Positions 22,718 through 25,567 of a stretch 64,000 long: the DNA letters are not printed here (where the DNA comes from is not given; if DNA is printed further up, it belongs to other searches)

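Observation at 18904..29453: Ten-kb Tat-exported molybdoenzyme cluster in ttrBCA gene order wrapped in four c-type cytochromes: candidate uncharacterised respiratory module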

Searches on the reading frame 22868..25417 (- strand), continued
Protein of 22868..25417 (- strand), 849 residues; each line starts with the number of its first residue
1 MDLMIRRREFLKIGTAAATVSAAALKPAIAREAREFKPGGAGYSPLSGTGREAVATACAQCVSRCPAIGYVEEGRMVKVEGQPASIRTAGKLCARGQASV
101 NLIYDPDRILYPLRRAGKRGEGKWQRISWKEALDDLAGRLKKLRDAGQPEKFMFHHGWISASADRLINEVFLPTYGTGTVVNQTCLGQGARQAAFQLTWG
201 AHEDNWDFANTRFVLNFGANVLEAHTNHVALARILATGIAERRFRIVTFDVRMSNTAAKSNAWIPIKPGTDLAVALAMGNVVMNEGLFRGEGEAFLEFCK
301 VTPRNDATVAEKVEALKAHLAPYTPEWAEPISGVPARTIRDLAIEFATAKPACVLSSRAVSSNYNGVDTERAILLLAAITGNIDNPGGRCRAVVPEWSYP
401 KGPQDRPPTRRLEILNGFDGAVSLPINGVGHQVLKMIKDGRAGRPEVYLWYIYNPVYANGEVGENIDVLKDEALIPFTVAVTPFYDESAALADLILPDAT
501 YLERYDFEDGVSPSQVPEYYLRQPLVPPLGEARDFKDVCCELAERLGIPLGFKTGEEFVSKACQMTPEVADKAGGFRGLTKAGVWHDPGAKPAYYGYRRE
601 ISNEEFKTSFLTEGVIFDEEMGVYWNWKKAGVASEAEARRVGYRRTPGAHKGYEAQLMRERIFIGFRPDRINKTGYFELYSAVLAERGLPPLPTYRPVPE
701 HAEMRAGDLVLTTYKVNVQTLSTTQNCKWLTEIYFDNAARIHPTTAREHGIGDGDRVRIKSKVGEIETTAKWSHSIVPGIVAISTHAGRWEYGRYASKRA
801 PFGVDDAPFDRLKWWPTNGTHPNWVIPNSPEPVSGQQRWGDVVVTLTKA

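Call 41: search_solved_structures(query=L043:18684-19646:+, max_evalue=0.001)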
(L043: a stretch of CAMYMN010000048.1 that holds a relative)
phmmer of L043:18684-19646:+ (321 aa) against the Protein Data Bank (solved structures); distinct sequences matched with E-value up to 0.001: 13.
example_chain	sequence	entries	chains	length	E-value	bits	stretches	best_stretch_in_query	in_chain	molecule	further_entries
6esv_A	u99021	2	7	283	5.9e-67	229.3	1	49-301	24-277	Putative periplasmic phosphite-binding-like protein (Pbl) PtxB-like protein designated Aio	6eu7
6esk_A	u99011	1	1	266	1.1e-66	228.4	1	51-301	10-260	Putative periplasmic phosphite-binding-like protein (Pbl) PtxB-like protein designated Aio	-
8ed5_A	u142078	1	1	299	2.4e-62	214.2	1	48-301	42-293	Putative periplasmic phosphite-binding-like protein (Pbl) PtxB-like protein designated Aio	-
6x6b_A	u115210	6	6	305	1.3e-39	139.5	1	73-298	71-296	ArrX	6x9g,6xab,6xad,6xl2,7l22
6x8w_A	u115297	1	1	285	1.3e-38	136.1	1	73-298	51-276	ArrX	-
5jvb_A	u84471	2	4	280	9e-12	48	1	72-298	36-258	Phosphonate ABC transporter, periplasmic phosphonate-binding protein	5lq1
5o2j_A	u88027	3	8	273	4.6e-10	42.4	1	70-297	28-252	Probable phosphite transport system-binding protein PtxB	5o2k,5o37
5lv1_A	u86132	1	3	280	7.3e-09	38.5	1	72-298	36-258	PtxB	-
7s6g_A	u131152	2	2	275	1.8e-08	37.2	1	47-235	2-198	Phosphonate ABC type transporter/ substrate binding component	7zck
6ght_A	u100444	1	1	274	7.3e-08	35.2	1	73-188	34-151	Probable phosphite transport system-binding protein HtxB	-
6ghq_A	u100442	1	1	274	7.3e-08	35.2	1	73-188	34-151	Probable phosphite transport system-binding protein HtxB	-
5me4_A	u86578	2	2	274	7.3e-08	35.2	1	73-188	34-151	Probable phosphite transport system-binding protein HtxB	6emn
3n5l_A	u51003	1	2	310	1.7e-06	30.7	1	129-279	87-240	Binding protein component of ABC phosphonate transporter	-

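Call 42: search_solved_structures(query=L084:5113-5991:-, max_evalue=0.001)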
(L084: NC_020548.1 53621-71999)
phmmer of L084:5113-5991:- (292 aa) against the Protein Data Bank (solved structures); distinct sequences matched with E-value up to 0.001: 17.
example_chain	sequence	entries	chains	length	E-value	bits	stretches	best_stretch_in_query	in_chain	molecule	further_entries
6esv_A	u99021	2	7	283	1.4e-61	211.9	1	35-291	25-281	Putative periplasmic phosphite-binding-like protein (Pbl) PtxB-like protein designated Aio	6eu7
6esk_A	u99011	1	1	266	1.9e-61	211.4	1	37-291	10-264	Putative periplasmic phosphite-binding-like protein (Pbl) PtxB-like protein designated Aio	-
8ed5_A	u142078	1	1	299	9.4e-58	199.3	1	35-291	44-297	Putative periplasmic phosphite-binding-like protein (Pbl) PtxB-like protein designated Aio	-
6x6b_A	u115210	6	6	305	1.1e-35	126.9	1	59-290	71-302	ArrX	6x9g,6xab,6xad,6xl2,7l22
6x8w_A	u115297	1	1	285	1.4e-34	123.2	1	59-290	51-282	ArrX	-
7s6g_A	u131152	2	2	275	5.6e-11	45.7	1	64-252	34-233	Phosphonate ABC type transporter/ substrate binding component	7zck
5o2j_A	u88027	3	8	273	6.5e-11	45.5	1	58-272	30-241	Probable phosphite transport system-binding protein PtxB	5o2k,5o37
5jvb_A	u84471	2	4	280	8.5e-10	41.9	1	59-255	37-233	Phosphonate ABC transporter, periplasmic phosphonate-binding protein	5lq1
3n5l_A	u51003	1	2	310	9.1e-10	41.8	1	62-244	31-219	Binding protein component of ABC phosphonate transporter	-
3s4u_A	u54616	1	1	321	1.6e-09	41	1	57-279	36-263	PhnD, subunit of alkylphosphonate ABC transporter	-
3p7i_A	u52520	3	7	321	1.8e-09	40.8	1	57-279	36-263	PhnD, subunit of alkylphosphonate ABC transporter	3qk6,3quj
5lv1_A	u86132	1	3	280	1.6e-07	34.4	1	70-272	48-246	PtxB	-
5lq5_A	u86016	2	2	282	2.1e-07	34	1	60-250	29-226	Putative phosphonate binding protein for ABC transporter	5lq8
5ub3_A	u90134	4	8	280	2.7e-06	30.4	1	73-291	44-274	Phosphate-binding protein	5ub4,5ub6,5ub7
6ght_A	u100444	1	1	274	5.3e-06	29.4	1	61-174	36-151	Probable phosphite transport system-binding protein HtxB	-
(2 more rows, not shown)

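Call 60: predict_structure(alignment_id=A1)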
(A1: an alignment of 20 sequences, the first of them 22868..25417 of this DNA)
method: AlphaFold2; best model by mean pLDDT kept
length: 849 residues; sequences in the alignment: 20
mean_pLDDT: 47.6   pTM: 0.41
mean pLDDT of the five models: 47.6, 44.9, 44.0, 39.2, 38.5
residues with pLDDT >= 90: 25; 70-90: 153; 50-70: 168; < 50: 503
segments of 3 or more residues with pLDDT < 50: 1-40, 57-66, 74-76, 85-87, 94-113, 118-124, 147-265, 350-366, 383-540, 546-548, 582-597, 667-674, 713-736, 785-840
pLDDT, mean of each block of 10 residues (from residue 1): 36 38 35 35 53 53 48 51 51 44 26 46 49 52 45 25 36 35 23 26 32 40 29 39 42 26 47 83 84 68 74 88 90 79 70 34 40 69 35 23 32 24 23 24 23 23 29 24 24 24 21 23 27 41 50 65 61 56 39 41 84 84 86 90 79 79 60 49 59 65 76 36 23 45 85 87 72 66 40 23 28 29 23 27 79
secondary structure, 60 per line:
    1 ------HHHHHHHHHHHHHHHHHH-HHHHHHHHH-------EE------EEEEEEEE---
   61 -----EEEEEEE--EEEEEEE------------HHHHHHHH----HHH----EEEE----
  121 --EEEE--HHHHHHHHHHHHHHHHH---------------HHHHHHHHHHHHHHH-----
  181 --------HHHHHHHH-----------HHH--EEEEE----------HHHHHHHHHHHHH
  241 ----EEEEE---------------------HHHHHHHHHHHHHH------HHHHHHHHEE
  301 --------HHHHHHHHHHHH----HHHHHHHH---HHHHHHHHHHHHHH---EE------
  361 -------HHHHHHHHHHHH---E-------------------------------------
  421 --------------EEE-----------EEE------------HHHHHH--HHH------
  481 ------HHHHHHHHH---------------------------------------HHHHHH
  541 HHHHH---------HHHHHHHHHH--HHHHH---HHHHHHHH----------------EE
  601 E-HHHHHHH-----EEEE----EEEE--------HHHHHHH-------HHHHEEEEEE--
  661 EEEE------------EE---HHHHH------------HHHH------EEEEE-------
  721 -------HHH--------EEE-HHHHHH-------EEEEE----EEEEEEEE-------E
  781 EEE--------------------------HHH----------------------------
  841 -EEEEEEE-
elements in order (helices of 4 or more, strands of 3 or more residues): H7-24 H26-34 E50-57 E66-72 E75-81 H94-101 E113-116 E123-126 H129-145 H161-175 H189-196 E213-217 H228-240 E245-249 H271-284 H291-298 H309-320 H325-332 H336-349 H368-379 E435-437 E449-451 H464-469 H487-495 H535-545 H555-564 H567-571 H575-582 E599-601 H603-609 E615-618 E623-626 H635-641 H649-652 E653-658 E661-664 H682-686 H699-702 E709-713 E739-741 H743-748 E756-760 E765-772 E780-783 E842-848

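Call 64: search_solved_structures(query=L073:4755-5666:-, max_evalue=1e-30, show_alignments=1)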
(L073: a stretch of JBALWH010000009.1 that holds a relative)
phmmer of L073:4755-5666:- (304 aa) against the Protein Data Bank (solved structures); distinct sequences matched with E-value up to 1e-30: 5.
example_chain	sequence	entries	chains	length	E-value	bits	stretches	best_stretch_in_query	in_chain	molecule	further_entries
6esv_A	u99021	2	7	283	4e-66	226.7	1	42-301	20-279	Putative periplasmic phosphite-binding-like protein (Pbl) PtxB-like protein designated Aio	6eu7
6esk_A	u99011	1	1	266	4.9e-66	226.4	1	47-301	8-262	Putative periplasmic phosphite-binding-like protein (Pbl) PtxB-like protein designated Aio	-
8ed5_A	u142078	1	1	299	2e-62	214.5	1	43-301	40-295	Putative periplasmic phosphite-binding-like protein (Pbl) PtxB-like protein designated Aio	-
6x6b_A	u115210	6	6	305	3.8e-38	134.8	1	49-296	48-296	ArrX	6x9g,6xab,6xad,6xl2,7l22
6x8w_A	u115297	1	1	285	4.4e-37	131.3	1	49-296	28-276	ArrX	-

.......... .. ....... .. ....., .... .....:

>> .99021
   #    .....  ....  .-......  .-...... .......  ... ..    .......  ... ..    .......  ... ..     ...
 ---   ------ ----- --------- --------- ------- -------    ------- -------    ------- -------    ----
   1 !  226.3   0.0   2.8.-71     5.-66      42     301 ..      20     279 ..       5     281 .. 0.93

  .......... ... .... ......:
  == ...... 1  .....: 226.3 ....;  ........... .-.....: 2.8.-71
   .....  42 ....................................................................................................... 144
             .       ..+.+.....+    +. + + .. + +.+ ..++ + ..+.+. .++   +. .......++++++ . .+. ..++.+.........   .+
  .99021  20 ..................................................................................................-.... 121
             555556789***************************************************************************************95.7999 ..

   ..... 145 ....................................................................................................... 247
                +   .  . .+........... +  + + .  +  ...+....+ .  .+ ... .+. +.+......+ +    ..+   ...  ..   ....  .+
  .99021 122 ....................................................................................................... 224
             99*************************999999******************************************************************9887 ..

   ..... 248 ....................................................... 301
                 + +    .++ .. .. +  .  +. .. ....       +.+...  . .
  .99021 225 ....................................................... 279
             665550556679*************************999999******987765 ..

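Call 95: find_encoding_contigs(protein=P0008, flank=10000, max_places=2)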
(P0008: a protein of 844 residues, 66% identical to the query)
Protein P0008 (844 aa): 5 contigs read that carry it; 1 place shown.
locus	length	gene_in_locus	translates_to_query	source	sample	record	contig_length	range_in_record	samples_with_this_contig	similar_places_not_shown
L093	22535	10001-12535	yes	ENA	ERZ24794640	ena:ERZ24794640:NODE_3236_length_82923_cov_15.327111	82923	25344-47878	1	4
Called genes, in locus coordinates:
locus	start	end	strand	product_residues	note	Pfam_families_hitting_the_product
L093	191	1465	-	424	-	PF20172:DUF6538, PF00589:Phage_integrase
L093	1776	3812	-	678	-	PF09086:DUF1924 (faint), PF14522:Cytochrome_C7 (faint), PF00034:Cytochrom_C (faint), PF03264:Cytochrom_NNT (faint), PF09779:Ima1_N (faint), PF13442:Cytochrome_CBB3 (faint), PF25453:DUF7898 (faint)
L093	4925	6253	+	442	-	PF09459:EB_dh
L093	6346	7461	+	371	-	PF02085:Cytochrom_CIII (faint), PF14522:Cytochrome_C7 (weak), PF14537:Cytochrom_c3_2 (faint)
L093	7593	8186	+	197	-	PF03264:Cytochrom_NNT, PF14522:Cytochrome_C7 (faint), PF14537:Cytochrom_c3_2 (faint), PF22113:Mtrc-MtrF_II-IV_dom (faint)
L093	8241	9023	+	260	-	PF13534:Fer4_17 (faint), PF12837:Fer4_6 (faint), PF13187:Fer4_9 (weak), PF13237:Fer4_10, PF13247:Fer4_11, PF12838:Fer4_7, PF00037:Fer4 (weak), PF12797:Fer4_2 (weak)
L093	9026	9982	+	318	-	PF03916:NrfD, PF14589:NrfD_2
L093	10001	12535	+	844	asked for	PF04879:Molybdop_Fe4S4, PF00384:Molybdopterin, PF01568:Molydop_binding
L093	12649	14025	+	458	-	PF01266:DAO, PF01593:Amino_oxidase, PF13450:NAD_binding_8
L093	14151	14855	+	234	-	PF00106:adh_short, PF13561:adh_short_C2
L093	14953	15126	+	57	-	-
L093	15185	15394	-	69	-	-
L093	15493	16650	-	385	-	PF02515:CoA_transf_3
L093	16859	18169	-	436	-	PF24696:UGSC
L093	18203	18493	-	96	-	PF24696:UGSC (weak)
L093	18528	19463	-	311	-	PF01134:GIDA (faint), PF07992:Pyr_redox_2, PF13738:Pyr_redox_3, PF00070:Pyr_redox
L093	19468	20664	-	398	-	PF01266:DAO (faint), PF01494:FAD_binding_3, PF13450:NAD_binding_8 (weak), PF01593:Amino_oxidase (faint)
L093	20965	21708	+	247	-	PF01925:TauE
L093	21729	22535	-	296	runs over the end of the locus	-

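Call 96: find_encoding_contigs(protein=P0005, flank=10000, max_places=1)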
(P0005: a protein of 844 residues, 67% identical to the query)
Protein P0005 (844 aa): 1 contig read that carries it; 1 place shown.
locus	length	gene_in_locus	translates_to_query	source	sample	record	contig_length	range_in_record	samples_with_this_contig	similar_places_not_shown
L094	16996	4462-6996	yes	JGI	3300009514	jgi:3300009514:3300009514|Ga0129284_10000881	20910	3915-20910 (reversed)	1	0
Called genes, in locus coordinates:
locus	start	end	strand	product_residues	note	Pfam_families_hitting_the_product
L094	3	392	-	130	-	?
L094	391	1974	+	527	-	PF09459:EB_dh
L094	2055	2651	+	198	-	PF03264:Cytochrom_NNT, PF14522:Cytochrome_C7 (faint), PF22113:Mtrc-MtrF_II-IV_dom (faint), PF02085:Cytochrom_CIII (faint), PF14537:Cytochrom_c3_2 (faint)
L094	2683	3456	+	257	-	PF13187:Fer4_9 (weak), PF13247:Fer4_11, PF12838:Fer4_7, PF13187:Fer4_9 (weak), PF13237:Fer4_10, PF00037:Fer4, PF12797:Fer4_2 (weak), PF12837:Fer4_6 (weak), +1 more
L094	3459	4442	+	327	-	PF03916:NrfD, PF14589:NrfD_2 (weak)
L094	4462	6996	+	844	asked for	PF04879:Molybdop_Fe4S4, PF00384:Molybdopterin, PF01568:Molydop_binding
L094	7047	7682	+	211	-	PF03264:Cytochrom_NNT, PF22113:Mtrc-MtrF_II-IV_dom (faint)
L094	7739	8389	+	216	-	PF01590:GAF, PF13185:GAF_2, PF13492:GAF_3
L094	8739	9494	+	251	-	PF12838:Fer4_7 (weak), PF13187:Fer4_9 (weak), PF13237:Fer4_10, PF13247:Fer4_11, PF12838:Fer4_7, PF12797:Fer4_2 (weak), PF12837:Fer4_6 (weak), PF00037:Fer4, +2 more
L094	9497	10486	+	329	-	PF03916:NrfD, PF14589:NrfD_2 (weak)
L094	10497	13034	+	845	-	PF04879:Molybdop_Fe4S4, PF00384:Molybdopterin, PF01568:Molydop_binding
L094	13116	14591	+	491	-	PF00034:Cytochrom_C (faint), PF09086:DUF1924 (faint), PF13442:Cytochrome_CBB3 (faint)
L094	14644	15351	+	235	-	PF02613:Nitrate_red_del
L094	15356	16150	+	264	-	PF01209:Ubie_methyltran (weak), PF13489:Methyltransf_23 (weak), PF08242:Methyltransf_12, PF13649:Methyltransf_25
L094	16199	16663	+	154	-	-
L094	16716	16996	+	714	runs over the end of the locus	PF00989:PAS, PF13188:PAS_8 (weak), PF13426:PAS_9, PF00512:HisKA, PF02518:HATPase_c, PF00072:Response_reg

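Call 105: search_protein_families(library=pfam, proteins=[L009:1085-2809:+, L009:2918-3901:+, L009:3930-4856:+, L009:4863-7484:+, L009:7523-8170:+, L093:6346-7461:+, L094:7739-8389:+], max_evalue=0.001)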
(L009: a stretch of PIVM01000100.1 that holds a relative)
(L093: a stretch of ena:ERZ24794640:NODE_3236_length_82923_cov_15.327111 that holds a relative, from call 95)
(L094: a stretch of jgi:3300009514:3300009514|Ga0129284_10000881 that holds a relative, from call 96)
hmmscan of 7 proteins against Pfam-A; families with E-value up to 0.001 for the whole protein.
L009:1085-2809:+ (574 aa): 6 families
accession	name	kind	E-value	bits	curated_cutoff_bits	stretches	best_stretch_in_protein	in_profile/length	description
PF22113.1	Mtrc-MtrF_II-IV_dom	-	7.8e-10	39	30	2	461-555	6-93/176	Outer membrane cytochrome MtrC/MtrF-like, domains II/IV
PF14522.11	Cytochrome_C7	-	3.5e-09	36.8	24.8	0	429-489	12-66/67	Cytochrome c7 and related cytochrome c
PF14537.11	Cytochrom_c3_2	-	3.7e-07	31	25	0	275-367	4-66/79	Cytochrome c3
PF13435.11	Cytochrome_C554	-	5.2e-07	30.9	20.8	1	275-322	46-84/84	Cytochrome c554 and c-prime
PF13620.12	CarboxypepD_reg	-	9.6e-07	29.5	32.3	1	69-150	1-82/82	Carboxypeptidase regulatory-like domain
PF09699.15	Paired_CXXCH_1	-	1.1e-05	25.4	20.6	0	432-470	8-38/41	Doubled CXXCH motif (Paired_CXXCH_1)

L009:2918-3901:+ (327 aa): 2 families
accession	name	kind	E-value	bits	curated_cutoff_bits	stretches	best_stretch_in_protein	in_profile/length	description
PF09459.16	EB_dh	-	2.7e-21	77.1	33.3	2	44-251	3-141/236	Ethylbenzene dehydrogenase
PF03351.22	DOMON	-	0.00018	22.2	32.7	1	229-289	49-116/124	DOMON domain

L009:3930-4856:+ (308 aa): 7 families
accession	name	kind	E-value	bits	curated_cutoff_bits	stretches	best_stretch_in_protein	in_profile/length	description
PF09699.15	Paired_CXXCH_1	-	1e-39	134.3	20.6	3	183-225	1-40/41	Doubled CXXCH motif (Paired_CXXCH_1)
PF22678.1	Cytochrom_c_NrfB-like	-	4.2e-14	53.2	27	2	79-160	1-78/89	Cytochrome c-type protein NrfB-like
PF14522.11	Cytochrome_C7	-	1e-13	51.3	24.8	1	163-221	12-66/67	Cytochrome c7 and related cytochrome c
PF14537.11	Cytochrom_c3_2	-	4.5e-12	46.7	25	2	134-221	1-78/79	Cytochrome c3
PF22113.1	Mtrc-MtrF_II-IV_dom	-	2.3e-06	27.7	30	0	53-202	7-168/176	Outer membrane cytochrome MtrC/MtrF-like, domains II/IV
PF02085.21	Cytochrom_CIII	-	1.6e-05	25.6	22.9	0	232-299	28-89/101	Class III cytochrome C family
PF13435.11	Cytochrome_C554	-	4.6e-05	24.7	20.8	0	118-197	2-83/84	Cytochrome c554 and c-prime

L009:4863-7484:+ (873 aa): 1 family
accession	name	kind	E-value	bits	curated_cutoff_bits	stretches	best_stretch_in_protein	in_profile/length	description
PF11854.14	MtrB_PioB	-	5.8e-97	326.2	23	2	70-621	2-460/635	Putative outer membrane beta-barrel porin, MtrB/PioB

L009:7523-8170:+ (215 aa): 3 families
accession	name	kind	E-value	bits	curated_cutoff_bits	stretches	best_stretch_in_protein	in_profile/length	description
PF03264.19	Cytochrom_NNT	-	2.7e-21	76.5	24.1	1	19-184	13-173/174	NapC/NirT cytochrome c family, N-terminal region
PF14522.11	Cytochrome_C7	-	4.7e-08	33.2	24.8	1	137-178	12-51/67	Cytochrome c7 and related cytochrome c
PF22113.1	Mtrc-MtrF_II-IV_dom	-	1.3e-06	28.5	30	0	39-85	118-166/176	Outer membrane cytochrome MtrC/MtrF-like, domains II/IV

L093:6346-7461:+ (371 aa): 5 families
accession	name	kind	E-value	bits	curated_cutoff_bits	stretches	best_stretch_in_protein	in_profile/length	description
PF14522.11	Cytochrome_C7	-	2.7e-10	40.3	24.8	1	55-139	3-67/67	Cytochrome c7 and related cytochrome c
PF14537.11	Cytochrom_c3_2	-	3.9e-07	30.9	25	0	198-234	1-41/79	Cytochrome c3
PF02085.21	Cytochrom_CIII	-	8.7e-07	29.7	22.9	1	199-237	25-64/101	Class III cytochrome C family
PF02335.20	Cytochrom_C552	-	0.00077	19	24.1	0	59-119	81-146/438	Cytochrome c552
PF22113.1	Mtrc-MtrF_II-IV_dom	-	0.00091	19.2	30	0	67-142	83-167/176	Outer membrane cytochrome MtrC/MtrF-like, domains II/IV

L094:7739-8389:+ (216 aa): 3 families
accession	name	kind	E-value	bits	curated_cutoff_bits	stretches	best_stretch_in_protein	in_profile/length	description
PF01590.32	GAF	-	2.4e-14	54.4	22.4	1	36-161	10-129/133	GAF domain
PF13185.12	GAF_2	-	3.4e-10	40.7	28.6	1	34-161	10-131/136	GAF domain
PF13492.12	GAF_3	-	1.8e-08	35.3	27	1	37-161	11-123/129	GAF domain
